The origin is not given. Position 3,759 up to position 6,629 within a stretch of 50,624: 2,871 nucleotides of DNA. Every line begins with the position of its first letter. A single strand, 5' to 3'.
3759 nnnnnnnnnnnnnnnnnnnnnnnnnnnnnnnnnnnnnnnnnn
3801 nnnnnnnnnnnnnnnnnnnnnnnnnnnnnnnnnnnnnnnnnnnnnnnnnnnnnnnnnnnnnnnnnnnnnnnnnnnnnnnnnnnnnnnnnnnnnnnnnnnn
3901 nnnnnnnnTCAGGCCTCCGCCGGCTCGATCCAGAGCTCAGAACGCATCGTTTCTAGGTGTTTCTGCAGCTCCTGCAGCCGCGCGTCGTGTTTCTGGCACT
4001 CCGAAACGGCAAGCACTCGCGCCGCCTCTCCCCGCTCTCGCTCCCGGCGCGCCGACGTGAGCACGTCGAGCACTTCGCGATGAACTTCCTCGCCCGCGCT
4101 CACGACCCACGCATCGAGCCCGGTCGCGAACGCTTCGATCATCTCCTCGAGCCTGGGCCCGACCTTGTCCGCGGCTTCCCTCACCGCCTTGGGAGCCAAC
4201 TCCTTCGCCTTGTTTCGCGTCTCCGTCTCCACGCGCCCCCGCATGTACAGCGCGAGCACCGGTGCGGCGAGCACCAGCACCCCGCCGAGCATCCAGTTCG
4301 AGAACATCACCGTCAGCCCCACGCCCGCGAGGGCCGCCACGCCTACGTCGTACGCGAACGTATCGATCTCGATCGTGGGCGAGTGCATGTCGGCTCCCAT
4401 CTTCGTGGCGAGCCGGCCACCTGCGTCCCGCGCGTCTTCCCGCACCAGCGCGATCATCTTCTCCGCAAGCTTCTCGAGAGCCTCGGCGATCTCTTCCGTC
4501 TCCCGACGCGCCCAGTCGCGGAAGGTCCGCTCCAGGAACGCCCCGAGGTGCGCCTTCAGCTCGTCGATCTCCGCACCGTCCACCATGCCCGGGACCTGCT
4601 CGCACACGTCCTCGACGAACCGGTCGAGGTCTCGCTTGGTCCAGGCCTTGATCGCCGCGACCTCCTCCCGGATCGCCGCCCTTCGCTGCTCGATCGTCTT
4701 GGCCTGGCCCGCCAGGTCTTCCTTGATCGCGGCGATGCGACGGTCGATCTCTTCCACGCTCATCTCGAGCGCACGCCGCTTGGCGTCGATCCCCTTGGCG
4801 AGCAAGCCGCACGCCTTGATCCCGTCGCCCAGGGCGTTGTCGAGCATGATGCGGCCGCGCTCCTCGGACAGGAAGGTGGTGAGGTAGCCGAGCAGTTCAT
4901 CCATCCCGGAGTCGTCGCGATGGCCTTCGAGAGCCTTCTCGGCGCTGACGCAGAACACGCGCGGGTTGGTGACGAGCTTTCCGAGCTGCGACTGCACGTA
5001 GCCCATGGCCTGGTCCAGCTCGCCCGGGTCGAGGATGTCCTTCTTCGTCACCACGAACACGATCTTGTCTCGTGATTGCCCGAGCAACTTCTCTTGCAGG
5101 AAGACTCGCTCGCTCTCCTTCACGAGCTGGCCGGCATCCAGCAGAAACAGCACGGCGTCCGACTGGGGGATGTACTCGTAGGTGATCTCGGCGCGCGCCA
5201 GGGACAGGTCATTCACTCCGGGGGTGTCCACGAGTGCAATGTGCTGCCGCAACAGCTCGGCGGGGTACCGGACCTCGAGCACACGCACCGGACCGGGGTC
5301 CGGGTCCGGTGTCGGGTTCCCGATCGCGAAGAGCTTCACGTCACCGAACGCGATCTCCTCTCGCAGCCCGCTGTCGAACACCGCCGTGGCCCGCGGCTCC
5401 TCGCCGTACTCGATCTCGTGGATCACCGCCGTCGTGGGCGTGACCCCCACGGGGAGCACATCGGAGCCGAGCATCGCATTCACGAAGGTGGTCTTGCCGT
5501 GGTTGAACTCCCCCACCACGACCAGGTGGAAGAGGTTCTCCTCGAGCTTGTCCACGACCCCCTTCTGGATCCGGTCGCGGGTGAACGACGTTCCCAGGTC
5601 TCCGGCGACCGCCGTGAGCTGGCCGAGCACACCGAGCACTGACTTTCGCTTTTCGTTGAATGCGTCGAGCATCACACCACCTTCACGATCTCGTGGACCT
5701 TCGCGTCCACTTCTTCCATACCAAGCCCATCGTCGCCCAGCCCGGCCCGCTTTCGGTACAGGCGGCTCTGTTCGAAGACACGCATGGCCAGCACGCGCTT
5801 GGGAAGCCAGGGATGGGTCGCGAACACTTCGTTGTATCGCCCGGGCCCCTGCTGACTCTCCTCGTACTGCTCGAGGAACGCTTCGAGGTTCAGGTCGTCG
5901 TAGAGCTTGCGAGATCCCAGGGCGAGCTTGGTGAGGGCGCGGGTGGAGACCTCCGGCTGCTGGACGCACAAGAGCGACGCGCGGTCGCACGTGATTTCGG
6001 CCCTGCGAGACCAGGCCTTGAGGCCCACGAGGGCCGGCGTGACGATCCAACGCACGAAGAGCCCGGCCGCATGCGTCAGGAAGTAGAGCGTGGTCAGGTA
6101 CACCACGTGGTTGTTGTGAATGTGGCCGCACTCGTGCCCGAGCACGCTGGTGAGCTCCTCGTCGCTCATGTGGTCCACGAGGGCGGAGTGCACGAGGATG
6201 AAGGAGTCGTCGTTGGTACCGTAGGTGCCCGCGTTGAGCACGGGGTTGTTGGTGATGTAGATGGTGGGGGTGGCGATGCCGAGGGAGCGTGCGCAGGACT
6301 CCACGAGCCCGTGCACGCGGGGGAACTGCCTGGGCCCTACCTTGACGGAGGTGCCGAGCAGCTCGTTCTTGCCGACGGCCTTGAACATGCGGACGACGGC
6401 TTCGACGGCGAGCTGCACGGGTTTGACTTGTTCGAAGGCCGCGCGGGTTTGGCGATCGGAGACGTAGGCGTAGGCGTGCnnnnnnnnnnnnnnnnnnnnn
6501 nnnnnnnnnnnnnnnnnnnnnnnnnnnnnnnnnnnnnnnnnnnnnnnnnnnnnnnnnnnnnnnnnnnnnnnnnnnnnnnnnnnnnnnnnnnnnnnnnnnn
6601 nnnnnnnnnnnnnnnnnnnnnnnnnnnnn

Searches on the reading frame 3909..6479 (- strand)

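Call 86: search_protein_families(library=pfam, proteins=[window:3909-6479:-], max_evalue=0.001)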
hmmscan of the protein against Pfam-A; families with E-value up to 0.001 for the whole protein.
window:3909-6479:- (856 aa): 4 families
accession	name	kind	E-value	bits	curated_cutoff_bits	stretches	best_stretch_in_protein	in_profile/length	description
PF00350.29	Dynamin_N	-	1.6e-27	97.1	27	1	319-479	1-167/168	Dynamin family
PF01926.29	MMR_HSR1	-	3.4e-08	34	21.9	1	319-479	2-113/113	50S ribosome-binding GTPase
PF00009.33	GTP_EFTU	-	5.8e-07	29.7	26.5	0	412-537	69-186/188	Elongation factor Tu GTP binding domain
PF04548.22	AIG1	-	4.6e-06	26.5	27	1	412-545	49-193/212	AIG1 family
